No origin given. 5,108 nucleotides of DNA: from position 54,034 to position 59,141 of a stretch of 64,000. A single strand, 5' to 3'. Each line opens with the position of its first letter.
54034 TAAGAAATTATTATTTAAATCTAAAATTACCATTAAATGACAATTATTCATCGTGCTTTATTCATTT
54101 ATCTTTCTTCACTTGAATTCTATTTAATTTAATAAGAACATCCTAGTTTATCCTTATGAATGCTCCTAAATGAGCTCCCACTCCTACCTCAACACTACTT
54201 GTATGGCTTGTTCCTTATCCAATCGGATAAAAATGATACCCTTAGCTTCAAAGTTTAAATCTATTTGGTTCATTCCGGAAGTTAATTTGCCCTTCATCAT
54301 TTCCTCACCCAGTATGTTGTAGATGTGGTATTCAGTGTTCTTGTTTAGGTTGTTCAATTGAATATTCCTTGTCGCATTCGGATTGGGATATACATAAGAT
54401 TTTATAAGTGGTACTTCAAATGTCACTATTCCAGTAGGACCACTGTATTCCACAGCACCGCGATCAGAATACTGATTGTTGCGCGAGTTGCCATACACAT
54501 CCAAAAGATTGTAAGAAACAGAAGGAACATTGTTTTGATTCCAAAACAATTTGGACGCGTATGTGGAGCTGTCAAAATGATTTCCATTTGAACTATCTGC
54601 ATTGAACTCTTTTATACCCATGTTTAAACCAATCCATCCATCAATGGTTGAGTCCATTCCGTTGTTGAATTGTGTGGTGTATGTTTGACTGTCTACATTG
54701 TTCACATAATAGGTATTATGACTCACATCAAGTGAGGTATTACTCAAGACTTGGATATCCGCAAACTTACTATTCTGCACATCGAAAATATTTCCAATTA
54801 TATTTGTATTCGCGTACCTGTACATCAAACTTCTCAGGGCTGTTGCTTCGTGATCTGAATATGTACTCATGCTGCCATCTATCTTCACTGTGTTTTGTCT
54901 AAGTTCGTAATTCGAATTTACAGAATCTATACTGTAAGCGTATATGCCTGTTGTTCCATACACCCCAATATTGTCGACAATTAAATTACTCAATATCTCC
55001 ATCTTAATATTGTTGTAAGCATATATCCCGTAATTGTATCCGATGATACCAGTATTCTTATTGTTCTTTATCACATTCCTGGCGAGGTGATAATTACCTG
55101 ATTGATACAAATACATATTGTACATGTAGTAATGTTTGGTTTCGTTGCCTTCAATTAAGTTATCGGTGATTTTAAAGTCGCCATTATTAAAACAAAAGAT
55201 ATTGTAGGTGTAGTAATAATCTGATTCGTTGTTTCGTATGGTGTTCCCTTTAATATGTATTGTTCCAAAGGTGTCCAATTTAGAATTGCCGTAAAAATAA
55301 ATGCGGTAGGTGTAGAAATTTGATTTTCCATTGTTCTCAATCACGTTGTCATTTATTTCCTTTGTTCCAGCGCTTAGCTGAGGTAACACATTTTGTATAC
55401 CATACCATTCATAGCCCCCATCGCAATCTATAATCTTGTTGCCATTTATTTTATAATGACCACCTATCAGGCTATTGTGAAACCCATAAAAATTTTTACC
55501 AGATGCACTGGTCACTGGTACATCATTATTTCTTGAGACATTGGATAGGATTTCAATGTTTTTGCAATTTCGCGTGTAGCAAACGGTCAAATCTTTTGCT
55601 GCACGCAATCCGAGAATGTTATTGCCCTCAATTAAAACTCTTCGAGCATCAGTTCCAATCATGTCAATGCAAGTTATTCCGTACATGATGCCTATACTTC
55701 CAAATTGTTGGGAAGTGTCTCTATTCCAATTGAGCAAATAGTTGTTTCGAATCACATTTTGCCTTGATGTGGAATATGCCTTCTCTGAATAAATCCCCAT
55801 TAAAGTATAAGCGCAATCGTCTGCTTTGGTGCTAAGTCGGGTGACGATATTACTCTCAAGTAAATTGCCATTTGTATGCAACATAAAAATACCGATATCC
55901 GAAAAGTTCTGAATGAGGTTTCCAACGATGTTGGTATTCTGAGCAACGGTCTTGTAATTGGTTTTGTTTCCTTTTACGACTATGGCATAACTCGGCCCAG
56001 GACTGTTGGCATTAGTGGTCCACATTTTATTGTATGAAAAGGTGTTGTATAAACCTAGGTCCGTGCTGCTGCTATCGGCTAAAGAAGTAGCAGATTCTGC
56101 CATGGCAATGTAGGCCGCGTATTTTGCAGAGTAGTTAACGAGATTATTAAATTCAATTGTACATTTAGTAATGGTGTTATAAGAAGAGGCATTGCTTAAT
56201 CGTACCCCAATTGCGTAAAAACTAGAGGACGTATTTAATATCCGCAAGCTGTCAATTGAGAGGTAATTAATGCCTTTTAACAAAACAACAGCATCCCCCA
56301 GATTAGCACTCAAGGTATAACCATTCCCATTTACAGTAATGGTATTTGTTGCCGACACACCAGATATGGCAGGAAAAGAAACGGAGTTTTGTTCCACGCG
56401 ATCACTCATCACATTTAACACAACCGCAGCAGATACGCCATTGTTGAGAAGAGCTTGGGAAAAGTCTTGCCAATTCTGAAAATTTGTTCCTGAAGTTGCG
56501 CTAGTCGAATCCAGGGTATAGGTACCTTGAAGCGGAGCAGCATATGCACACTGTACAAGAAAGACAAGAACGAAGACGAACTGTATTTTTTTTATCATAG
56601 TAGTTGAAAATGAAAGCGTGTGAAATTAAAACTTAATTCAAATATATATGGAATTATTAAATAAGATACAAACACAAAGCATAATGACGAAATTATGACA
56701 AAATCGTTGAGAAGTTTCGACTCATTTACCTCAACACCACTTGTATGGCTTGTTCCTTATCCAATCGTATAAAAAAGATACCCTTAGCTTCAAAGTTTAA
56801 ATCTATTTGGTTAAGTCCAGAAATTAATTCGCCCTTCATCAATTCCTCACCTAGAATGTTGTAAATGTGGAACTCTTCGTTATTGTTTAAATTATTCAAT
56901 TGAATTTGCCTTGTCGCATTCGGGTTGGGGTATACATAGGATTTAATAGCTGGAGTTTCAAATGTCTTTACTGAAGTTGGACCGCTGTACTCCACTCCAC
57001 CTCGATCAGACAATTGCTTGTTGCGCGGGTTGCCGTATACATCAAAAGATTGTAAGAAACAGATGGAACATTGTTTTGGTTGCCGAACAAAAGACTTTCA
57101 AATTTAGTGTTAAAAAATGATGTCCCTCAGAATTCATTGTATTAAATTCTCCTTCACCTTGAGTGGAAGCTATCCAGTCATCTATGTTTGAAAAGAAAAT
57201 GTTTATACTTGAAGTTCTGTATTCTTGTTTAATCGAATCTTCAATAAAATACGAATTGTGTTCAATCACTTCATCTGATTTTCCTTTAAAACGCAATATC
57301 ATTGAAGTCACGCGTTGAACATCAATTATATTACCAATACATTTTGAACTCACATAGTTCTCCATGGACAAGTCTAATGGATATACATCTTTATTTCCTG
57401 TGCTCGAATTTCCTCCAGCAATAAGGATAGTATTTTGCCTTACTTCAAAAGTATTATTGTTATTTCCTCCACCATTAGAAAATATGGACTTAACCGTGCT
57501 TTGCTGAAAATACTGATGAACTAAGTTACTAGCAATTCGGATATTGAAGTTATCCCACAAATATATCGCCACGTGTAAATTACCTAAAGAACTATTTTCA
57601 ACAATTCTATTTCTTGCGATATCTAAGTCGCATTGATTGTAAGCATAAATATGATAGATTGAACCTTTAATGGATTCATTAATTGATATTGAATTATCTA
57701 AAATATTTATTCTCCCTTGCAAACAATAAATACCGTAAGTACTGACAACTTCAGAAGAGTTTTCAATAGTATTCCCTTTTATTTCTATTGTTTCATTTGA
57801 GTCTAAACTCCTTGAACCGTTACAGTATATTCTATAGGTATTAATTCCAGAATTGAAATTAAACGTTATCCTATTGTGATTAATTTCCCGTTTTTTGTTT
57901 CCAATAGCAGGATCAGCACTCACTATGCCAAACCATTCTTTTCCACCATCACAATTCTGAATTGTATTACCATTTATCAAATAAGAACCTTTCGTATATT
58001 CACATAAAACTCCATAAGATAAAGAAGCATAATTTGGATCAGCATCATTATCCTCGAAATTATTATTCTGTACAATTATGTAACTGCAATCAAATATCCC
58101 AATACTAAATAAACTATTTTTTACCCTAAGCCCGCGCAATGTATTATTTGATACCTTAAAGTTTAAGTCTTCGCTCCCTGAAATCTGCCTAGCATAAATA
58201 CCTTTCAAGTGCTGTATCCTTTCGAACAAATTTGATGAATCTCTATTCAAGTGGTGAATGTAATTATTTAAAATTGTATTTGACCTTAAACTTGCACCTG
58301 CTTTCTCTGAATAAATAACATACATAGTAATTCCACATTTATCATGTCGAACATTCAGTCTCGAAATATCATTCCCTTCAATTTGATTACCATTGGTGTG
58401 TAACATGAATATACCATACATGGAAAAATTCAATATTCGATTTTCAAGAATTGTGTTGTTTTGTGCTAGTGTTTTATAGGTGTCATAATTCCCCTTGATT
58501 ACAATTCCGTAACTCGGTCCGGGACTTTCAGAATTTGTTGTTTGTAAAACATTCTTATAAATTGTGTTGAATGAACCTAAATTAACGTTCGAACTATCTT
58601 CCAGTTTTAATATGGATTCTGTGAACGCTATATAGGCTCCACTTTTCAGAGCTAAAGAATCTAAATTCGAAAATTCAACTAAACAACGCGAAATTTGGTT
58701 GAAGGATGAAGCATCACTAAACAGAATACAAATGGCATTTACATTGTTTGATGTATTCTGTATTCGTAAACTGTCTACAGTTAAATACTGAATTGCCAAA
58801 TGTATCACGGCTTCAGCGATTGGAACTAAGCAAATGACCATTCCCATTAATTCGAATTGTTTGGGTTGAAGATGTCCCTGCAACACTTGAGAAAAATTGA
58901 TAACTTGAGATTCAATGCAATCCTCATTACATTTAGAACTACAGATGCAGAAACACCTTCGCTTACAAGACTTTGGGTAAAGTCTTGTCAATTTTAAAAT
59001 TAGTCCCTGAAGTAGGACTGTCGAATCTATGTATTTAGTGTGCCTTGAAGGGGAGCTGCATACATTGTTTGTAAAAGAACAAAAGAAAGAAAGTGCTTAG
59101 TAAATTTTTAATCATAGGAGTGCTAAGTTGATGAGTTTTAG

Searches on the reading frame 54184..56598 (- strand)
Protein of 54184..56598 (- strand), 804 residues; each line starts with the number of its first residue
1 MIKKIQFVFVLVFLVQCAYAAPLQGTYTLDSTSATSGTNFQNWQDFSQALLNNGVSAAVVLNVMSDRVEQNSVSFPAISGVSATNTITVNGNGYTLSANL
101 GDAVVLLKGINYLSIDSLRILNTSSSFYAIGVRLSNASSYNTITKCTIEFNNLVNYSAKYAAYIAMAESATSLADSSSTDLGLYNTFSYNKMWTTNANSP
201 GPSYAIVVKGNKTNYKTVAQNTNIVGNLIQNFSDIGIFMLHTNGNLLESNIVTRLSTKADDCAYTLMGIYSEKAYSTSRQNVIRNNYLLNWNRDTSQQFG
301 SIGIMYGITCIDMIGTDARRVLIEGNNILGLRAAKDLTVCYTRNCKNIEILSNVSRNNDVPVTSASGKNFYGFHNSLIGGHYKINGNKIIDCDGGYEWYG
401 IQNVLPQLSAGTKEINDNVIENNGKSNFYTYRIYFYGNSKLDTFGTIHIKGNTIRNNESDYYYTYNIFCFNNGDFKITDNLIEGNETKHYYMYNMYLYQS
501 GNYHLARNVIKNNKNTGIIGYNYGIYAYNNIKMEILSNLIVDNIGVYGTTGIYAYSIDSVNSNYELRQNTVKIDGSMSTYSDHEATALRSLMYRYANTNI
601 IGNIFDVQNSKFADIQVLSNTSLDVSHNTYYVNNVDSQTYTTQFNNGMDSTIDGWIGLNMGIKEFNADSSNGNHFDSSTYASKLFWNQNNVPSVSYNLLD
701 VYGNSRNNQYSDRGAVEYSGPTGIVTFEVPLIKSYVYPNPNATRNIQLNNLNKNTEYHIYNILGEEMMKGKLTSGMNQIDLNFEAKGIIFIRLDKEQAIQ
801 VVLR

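Call 17: search_protein_families(library=pfam, proteins=[window:54184-56598:-], max_evalue=0.001)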
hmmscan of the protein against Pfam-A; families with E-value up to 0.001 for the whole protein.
window:54184-56598:- (804 aa): 0 families

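Call 65: find_homologous_proteins(query=window:54184-56598:-, max_evalue=1e-10)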
Query window:54184-56598:- (804 aa): 7 proteins with E <= 1e-10 among 8000 candidates.
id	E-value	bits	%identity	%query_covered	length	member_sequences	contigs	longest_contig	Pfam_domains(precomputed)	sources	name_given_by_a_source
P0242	0.0e+0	1778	100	100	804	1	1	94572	PF18962.8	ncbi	ncbi:MAG: hypothetical protein R2852_03940 [Bacteroidia bacterium]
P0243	3.8e-176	606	43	100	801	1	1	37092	PF18962.8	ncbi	-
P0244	1.4e-107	379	38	88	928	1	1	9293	-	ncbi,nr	ncbi:MAG: hypothetical protein IT245_08790, partial [Bacteroidia bacterium]|nr:hypothetical protein 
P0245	1.7e-76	276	36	76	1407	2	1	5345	PF00801.27,PF18962.8,PF18911.7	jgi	jgi:PKD repeat protein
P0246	5.4e-25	106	33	31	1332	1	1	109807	PF13229.13,PF13585.13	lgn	-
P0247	4.1e-20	90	36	26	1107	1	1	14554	PF13229.13,PF05048.20,PF18911.7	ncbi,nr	ncbi:PKD domain-containing protein, partial [bacterium]|nr:PKD domain-containing protein [bacterium]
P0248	5.0e-15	73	30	33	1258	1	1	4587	PF13229.13,PF13585.13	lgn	-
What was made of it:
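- Tried and rejected: The flanking gene's nearest homologue is only 43% identical (call 65).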

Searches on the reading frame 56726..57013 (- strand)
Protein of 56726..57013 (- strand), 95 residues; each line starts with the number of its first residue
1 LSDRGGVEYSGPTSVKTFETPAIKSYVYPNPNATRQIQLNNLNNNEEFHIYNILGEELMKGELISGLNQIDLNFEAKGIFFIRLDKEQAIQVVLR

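Call 17: search_protein_families(library=pfam, proteins=[window:56726-57013:-], max_evalue=0.001)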
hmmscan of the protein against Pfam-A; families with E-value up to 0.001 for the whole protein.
window:56726-57013:- (95 aa): 1 family
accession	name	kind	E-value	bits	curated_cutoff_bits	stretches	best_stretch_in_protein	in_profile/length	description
PF18962.6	Por_Secre_tail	-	6.5e-08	33.2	27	1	27-88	1-66/75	Secretion system C-terminal sorting domain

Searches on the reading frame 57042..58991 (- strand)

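Call 17: search_protein_families(library=pfam, proteins=[window:57042-58991:-], max_evalue=0.001)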
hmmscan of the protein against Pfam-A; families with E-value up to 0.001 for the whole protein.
window:57042-58991:- (649 aa): 1 family
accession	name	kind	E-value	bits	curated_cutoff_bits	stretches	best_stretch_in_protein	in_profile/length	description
PF13229.12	Beta_helix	-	6.1e-09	36.1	25.9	1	230-386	7-145/158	Right handed beta helix region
